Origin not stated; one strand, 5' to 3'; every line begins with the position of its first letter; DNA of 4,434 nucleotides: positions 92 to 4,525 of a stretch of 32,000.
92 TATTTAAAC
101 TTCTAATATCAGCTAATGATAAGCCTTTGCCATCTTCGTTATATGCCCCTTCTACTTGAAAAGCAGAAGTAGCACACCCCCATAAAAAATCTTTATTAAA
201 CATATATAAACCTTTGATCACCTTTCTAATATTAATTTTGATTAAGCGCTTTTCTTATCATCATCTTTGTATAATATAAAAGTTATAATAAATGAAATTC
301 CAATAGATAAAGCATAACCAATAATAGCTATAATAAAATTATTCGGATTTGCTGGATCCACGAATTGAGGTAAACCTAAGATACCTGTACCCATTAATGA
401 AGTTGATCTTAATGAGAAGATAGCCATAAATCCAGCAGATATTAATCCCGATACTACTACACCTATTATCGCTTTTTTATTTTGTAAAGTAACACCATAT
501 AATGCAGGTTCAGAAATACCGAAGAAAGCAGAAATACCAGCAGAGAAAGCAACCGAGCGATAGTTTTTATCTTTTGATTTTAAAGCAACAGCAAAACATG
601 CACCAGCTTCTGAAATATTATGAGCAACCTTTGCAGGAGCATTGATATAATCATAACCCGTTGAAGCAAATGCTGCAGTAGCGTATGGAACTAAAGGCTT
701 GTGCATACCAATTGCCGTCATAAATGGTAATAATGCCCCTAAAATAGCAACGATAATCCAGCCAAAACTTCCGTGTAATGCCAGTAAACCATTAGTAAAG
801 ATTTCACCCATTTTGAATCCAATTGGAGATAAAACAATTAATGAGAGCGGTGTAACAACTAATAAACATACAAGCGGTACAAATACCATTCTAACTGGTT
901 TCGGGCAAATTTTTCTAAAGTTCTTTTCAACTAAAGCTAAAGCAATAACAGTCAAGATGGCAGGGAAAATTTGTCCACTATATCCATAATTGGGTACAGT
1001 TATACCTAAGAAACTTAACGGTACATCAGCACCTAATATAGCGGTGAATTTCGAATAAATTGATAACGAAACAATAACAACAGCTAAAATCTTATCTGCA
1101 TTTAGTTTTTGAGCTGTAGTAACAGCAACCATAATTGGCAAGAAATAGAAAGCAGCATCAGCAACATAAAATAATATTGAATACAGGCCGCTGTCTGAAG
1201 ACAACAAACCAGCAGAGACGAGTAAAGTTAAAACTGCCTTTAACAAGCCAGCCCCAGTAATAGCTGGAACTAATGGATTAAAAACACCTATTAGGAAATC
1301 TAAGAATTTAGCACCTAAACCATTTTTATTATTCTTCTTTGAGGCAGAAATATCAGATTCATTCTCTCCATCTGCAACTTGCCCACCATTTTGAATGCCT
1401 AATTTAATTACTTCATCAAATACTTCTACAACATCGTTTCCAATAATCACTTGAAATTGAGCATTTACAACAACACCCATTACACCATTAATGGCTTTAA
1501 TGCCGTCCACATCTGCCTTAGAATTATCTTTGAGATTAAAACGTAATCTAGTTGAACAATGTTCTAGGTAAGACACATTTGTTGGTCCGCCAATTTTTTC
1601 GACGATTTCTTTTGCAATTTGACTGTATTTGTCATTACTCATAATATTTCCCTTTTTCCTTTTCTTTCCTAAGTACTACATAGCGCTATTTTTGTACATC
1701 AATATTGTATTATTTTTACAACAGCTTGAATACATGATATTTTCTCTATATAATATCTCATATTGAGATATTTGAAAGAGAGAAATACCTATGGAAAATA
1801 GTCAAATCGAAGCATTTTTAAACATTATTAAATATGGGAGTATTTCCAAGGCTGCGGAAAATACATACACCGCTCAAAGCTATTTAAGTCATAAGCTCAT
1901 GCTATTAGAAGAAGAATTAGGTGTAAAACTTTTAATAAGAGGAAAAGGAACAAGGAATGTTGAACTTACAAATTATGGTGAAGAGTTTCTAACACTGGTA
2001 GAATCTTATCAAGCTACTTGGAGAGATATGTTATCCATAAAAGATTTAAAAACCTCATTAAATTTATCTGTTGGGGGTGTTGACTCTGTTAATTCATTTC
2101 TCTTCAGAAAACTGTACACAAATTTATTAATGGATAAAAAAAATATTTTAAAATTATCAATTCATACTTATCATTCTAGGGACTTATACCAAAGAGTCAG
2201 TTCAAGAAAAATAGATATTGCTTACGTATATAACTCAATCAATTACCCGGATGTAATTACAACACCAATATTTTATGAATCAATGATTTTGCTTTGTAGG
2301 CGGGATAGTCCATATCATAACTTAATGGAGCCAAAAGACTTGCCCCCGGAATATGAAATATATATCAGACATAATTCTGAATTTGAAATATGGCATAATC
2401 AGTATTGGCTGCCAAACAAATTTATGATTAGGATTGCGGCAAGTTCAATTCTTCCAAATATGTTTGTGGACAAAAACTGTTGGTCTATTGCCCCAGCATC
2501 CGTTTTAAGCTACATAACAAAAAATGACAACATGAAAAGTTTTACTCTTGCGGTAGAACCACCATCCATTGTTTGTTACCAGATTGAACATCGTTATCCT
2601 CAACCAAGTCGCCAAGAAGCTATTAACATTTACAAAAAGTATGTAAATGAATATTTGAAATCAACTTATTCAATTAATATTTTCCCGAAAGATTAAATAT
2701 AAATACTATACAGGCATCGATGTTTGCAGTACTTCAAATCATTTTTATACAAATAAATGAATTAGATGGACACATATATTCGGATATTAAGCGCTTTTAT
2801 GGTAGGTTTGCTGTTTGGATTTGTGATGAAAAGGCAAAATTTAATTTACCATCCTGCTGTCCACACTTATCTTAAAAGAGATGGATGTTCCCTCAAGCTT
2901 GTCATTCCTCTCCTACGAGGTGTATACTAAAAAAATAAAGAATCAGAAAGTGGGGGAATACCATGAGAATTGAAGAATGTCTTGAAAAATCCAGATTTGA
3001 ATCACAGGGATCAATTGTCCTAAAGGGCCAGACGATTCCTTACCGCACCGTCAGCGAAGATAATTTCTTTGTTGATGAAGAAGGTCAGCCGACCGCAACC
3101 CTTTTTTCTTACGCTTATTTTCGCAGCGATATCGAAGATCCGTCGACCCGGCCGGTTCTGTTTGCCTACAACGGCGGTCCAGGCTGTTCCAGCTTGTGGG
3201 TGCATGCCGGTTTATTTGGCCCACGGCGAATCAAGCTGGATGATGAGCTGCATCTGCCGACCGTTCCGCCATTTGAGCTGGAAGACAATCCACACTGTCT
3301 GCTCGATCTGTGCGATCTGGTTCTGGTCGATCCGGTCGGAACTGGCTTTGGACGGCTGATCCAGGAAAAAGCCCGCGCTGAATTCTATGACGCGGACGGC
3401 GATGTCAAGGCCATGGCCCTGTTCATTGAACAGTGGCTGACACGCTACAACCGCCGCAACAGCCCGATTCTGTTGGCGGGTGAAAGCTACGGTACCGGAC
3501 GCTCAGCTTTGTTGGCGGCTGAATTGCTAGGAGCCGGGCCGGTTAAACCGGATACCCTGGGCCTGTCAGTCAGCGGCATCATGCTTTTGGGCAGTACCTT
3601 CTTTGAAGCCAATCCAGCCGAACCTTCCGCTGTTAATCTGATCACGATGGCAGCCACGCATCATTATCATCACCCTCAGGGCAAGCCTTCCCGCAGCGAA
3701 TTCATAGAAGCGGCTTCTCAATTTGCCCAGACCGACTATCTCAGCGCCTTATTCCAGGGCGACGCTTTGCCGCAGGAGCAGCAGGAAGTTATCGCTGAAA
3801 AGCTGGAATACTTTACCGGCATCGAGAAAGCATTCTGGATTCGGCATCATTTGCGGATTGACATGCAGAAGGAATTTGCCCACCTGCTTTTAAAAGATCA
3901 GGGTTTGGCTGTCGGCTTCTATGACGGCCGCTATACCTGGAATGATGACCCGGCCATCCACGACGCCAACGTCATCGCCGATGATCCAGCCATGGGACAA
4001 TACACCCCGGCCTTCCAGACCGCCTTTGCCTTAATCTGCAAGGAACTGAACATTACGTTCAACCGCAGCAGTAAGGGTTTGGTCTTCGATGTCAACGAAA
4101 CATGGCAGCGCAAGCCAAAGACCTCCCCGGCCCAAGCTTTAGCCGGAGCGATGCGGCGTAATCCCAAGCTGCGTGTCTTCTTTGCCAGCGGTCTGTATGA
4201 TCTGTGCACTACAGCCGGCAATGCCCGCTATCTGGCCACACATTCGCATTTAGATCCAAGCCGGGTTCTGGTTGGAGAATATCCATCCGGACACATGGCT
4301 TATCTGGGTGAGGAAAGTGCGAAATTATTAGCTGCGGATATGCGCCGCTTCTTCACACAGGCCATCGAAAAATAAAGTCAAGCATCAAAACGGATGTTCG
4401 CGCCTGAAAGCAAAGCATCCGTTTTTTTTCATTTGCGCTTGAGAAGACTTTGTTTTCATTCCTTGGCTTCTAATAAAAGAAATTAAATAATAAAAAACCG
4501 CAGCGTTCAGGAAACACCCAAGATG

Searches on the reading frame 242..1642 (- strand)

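Call 5: search_protein_families(library=pfam, proteins=[window:242-1642:-], max_evalue=0.001)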
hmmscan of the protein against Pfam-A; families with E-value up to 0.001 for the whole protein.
window:242-1642:- (466 aa): 2 families
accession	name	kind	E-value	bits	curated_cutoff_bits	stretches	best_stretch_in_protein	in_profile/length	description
PF02378.23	PTS_EIIC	-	1e-30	107.3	30.7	1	120-398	3-318/319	Phosphotransferase system, EIIC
PF00367.25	PTS_EIIB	-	1.1e-13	50.8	27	1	11-44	1-34/34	phosphotransferase system, EIIB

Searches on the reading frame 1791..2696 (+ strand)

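Call 5: search_protein_families(library=pfam, proteins=[window:1791-2696:+], max_evalue=0.001)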
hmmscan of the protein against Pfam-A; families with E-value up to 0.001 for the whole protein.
window:1791-2696:+ (301 aa): 2 families
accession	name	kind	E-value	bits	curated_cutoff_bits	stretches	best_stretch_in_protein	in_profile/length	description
PF00126.33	HTH_1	-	3.2e-14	53.1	26.6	1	5-64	3-60/60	Bacterial regulatory helix-turn-helix protein, lysR family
PF03466.25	LysR_substrate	-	6.9e-07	29.3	28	1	120-195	35-112/209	LysR substrate binding domain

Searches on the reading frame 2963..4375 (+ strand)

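Call 5: search_protein_families(library=pfam, proteins=[window:2963-4375:+], max_evalue=0.001)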
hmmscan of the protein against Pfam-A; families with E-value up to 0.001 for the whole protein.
window:2963-4375:+ (470 aa): 1 family
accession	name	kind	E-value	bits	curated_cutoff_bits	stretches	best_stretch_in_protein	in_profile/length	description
PF00450.28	Peptidase_S10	-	3.4e-12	46.9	21.9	1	37-177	16-146/420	Serine carboxypeptidase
